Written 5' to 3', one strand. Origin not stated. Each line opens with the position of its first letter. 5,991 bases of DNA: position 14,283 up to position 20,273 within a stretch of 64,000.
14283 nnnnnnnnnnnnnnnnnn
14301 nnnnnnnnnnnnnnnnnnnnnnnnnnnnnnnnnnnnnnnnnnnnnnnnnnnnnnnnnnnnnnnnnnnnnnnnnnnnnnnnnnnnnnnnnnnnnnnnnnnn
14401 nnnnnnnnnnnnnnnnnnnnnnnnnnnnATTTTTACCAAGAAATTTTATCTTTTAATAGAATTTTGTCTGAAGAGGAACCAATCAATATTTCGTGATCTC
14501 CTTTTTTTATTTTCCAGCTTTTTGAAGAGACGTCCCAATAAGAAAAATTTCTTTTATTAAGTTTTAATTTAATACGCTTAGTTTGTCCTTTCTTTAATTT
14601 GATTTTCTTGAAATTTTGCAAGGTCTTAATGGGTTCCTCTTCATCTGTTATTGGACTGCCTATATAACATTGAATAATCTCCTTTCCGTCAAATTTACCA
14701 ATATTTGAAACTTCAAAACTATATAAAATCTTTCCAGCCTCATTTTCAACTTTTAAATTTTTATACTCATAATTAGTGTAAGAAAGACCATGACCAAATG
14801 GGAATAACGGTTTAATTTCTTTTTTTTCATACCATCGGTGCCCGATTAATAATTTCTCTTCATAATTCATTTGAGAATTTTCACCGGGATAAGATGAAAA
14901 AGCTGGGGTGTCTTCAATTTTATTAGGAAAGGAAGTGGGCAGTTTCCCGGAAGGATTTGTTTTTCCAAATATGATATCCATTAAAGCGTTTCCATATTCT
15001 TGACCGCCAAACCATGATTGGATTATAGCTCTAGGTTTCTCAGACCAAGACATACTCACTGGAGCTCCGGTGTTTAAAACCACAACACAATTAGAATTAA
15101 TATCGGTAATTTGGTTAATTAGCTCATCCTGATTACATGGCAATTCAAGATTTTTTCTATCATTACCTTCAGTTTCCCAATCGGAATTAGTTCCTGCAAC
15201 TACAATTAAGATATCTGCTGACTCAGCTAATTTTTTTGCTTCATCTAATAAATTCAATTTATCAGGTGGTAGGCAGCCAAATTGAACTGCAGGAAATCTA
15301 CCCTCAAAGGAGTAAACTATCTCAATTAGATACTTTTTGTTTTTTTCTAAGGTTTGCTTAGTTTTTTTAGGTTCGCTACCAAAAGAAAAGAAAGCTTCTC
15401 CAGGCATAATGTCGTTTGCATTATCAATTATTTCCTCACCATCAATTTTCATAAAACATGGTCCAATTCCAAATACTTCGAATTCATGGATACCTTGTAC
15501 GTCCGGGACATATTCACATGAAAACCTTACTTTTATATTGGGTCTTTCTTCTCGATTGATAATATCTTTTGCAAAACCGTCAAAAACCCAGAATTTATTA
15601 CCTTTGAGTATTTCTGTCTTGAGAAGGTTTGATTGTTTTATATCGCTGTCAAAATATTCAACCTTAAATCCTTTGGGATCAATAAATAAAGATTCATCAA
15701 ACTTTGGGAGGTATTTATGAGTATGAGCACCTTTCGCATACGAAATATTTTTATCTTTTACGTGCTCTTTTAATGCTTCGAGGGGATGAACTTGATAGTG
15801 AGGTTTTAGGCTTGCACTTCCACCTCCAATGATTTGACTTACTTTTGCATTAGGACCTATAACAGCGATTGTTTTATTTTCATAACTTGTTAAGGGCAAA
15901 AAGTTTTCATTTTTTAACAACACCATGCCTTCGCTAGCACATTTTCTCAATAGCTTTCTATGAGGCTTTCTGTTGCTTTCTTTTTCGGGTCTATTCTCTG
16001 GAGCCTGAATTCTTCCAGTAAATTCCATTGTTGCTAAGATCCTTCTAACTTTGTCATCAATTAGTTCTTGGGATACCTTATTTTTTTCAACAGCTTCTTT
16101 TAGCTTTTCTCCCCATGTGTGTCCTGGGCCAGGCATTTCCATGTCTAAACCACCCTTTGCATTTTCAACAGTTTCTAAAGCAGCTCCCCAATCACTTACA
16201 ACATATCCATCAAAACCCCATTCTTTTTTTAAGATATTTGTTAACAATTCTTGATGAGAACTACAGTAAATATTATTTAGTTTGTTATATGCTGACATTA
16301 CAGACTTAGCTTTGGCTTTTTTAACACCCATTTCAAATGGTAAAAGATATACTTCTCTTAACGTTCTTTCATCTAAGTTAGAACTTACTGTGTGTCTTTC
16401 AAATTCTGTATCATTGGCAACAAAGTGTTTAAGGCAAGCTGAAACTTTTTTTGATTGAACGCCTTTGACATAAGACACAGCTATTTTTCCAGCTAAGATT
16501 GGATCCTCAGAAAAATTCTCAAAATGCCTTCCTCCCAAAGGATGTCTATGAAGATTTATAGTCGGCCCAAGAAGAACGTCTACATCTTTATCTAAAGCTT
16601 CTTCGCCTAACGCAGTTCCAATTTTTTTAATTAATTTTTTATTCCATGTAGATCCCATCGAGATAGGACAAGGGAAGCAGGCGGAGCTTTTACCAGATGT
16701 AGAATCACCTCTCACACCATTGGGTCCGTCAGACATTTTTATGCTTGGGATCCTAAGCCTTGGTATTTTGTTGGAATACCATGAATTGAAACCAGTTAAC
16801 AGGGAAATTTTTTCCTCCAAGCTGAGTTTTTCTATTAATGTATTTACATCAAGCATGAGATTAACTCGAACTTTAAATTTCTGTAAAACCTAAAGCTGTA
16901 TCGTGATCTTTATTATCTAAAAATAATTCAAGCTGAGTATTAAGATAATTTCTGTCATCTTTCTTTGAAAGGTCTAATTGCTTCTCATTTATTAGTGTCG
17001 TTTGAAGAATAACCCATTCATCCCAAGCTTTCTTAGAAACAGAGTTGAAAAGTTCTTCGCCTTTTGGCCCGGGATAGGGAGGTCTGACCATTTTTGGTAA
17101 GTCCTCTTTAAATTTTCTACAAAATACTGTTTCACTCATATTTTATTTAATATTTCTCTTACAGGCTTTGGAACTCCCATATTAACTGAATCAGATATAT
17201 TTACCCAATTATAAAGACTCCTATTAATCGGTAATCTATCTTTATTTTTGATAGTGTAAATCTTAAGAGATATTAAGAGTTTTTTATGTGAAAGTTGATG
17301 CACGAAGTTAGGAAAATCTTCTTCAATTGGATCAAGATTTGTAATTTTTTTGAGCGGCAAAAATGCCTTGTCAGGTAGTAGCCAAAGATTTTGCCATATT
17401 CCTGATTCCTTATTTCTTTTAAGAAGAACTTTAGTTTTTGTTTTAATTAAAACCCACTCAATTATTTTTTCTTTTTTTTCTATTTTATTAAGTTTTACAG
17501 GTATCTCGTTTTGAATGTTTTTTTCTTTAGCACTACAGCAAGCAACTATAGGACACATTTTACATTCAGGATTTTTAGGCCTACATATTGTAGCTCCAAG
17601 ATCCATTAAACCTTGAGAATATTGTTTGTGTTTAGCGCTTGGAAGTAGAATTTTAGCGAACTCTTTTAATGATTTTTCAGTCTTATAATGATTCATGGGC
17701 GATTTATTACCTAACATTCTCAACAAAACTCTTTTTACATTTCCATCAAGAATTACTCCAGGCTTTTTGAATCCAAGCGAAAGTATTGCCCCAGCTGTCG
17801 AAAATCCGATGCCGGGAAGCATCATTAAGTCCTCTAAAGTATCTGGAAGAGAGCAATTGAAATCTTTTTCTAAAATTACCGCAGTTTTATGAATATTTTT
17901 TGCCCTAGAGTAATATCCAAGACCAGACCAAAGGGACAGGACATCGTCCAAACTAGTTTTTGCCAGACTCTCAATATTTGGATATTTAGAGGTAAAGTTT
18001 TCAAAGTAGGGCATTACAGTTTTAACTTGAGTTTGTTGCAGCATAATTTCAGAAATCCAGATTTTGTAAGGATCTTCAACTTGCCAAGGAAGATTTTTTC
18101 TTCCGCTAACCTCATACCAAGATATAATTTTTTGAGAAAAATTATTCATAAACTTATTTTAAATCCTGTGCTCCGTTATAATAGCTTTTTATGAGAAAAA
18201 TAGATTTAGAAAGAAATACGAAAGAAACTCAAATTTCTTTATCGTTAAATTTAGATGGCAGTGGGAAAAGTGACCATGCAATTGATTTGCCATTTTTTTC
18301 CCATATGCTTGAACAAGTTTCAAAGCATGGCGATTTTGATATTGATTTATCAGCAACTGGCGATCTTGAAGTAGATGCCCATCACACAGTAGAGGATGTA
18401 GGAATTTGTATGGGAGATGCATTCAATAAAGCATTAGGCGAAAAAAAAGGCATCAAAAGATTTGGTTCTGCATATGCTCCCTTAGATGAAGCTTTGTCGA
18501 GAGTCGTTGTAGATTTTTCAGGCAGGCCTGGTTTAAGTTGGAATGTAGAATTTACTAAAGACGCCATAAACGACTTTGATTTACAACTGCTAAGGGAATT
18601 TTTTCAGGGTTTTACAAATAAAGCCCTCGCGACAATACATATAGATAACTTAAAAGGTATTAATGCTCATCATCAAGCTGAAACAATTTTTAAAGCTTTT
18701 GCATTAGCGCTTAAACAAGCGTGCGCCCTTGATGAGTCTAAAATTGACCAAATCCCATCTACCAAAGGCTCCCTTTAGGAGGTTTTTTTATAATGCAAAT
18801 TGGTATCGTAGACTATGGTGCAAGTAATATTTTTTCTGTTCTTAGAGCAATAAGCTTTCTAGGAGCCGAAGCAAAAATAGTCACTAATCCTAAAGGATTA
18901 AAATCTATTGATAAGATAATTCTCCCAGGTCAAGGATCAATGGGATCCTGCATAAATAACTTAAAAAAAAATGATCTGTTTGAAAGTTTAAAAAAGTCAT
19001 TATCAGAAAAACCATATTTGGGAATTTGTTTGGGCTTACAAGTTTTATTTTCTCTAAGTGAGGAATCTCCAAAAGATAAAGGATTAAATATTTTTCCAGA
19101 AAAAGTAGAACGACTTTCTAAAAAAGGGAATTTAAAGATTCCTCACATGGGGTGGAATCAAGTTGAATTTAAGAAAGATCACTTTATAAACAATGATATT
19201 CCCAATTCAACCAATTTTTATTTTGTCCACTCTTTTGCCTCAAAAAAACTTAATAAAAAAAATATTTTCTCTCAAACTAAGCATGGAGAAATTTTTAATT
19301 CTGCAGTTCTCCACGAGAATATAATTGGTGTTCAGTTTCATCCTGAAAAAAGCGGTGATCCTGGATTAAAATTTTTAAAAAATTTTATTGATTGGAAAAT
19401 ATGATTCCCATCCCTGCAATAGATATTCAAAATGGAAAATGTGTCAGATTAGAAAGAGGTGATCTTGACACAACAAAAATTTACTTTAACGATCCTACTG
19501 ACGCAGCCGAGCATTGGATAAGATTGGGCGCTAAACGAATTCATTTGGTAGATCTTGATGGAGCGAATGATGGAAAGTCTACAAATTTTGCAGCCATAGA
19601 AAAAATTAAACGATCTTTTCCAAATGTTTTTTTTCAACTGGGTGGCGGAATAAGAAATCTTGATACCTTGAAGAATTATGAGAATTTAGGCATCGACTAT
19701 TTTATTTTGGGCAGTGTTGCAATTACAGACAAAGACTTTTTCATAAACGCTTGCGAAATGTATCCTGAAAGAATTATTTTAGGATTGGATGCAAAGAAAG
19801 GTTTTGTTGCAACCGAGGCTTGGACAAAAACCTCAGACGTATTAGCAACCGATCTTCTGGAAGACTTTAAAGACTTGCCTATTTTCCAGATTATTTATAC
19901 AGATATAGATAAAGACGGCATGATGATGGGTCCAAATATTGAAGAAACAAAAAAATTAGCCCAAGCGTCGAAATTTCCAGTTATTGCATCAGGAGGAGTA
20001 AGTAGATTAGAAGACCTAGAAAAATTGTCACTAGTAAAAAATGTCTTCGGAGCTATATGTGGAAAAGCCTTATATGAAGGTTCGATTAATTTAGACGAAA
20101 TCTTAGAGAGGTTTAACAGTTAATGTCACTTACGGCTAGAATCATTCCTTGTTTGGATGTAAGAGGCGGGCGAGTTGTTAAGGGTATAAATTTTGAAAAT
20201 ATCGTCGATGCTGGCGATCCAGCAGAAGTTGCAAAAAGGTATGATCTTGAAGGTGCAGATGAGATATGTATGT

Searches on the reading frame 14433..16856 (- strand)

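Call 55: search_protein_families(library=pfam, proteins=[window:14433-16856:-], max_evalue=0.000001)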
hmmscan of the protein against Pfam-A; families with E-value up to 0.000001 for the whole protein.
window:14433-16856:- (807 aa): 4 families
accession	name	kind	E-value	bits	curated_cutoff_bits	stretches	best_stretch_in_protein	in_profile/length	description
PF01915.27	Glyco_hydro_3_C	-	8.5e-61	205.8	31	1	311-693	1-200/200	Glycosyl hydrolase family 3 C-terminal domain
PF00933.27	Glyco_hydro_3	-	1.8e-47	162.7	27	1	34-274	61-314/316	Glycosyl hydrolase family 3 N terminal domain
PF14310.12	Fn3-like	-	3.2e-20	72.4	25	1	726-796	1-71/71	Fibronectin type III-like domain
PF07691.17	PA14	-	8.4e-09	35.8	24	1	430-517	35-120/147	PA14 domain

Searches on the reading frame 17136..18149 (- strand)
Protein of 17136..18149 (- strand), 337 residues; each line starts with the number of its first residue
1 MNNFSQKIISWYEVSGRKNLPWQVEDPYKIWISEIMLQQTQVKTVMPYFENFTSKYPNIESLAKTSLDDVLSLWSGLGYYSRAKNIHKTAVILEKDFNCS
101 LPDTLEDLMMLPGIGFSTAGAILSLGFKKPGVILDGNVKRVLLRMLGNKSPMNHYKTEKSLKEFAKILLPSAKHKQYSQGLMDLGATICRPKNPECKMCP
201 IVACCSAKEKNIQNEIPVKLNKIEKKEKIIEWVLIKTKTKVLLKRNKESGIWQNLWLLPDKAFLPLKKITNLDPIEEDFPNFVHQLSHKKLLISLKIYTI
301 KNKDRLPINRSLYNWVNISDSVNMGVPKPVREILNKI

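Call 55: search_protein_families(library=pfam, proteins=[window:17136-18149:-], max_evalue=0.000001)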
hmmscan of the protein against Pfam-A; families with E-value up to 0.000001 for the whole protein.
window:17136-18149:- (337 aa): 2 families
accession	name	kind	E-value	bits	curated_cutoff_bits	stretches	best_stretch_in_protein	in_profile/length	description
PF00730.31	HhH-GPD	-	9.7e-23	81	26.2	1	32-164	1-105/108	HhH-GPD superfamily base excision DNA repair protein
PF14815.12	NUDIX_4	-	1.2e-10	41.6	35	1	233-335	3-112/113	NUDIX domain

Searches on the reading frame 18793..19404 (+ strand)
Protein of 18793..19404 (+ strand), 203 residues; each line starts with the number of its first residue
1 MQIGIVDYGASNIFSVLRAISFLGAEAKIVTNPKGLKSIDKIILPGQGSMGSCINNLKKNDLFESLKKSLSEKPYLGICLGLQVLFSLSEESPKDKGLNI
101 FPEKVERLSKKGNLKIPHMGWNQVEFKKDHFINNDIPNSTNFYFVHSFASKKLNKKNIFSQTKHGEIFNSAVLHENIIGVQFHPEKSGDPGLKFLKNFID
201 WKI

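Call 55: search_protein_families(library=pfam, proteins=[window:18793-19404:+], max_evalue=0.000001)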
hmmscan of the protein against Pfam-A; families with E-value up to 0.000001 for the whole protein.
window:18793-19404:+ (203 aa): 2 families
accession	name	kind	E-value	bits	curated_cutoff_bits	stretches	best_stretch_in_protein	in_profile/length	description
PF00117.34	GATase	-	1.7e-22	80.4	22.8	1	5-198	2-186/190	Glutamine amidotransferase class-I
PF01174.25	SNO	-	4.2e-10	40.3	27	1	18-200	13-184/188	SNO glutamine amidotransferase family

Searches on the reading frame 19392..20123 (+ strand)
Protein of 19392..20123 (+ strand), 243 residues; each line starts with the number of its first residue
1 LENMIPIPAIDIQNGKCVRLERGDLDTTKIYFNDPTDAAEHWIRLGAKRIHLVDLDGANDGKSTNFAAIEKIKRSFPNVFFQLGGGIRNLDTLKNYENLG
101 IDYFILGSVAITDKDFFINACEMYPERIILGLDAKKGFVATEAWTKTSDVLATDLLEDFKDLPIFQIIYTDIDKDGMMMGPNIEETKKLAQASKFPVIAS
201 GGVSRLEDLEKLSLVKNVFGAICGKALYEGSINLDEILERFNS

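Call 55: search_protein_families(library=pfam, proteins=[window:19392-20123:+], max_evalue=0.000001)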
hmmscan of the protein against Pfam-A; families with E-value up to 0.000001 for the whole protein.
window:19392-20123:+ (243 aa): 1 family
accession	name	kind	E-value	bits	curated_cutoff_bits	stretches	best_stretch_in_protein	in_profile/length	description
PF00977.27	His_biosynth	-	1.6e-71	240.9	23.6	1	7-232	3-227/228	Histidine biosynthesis protein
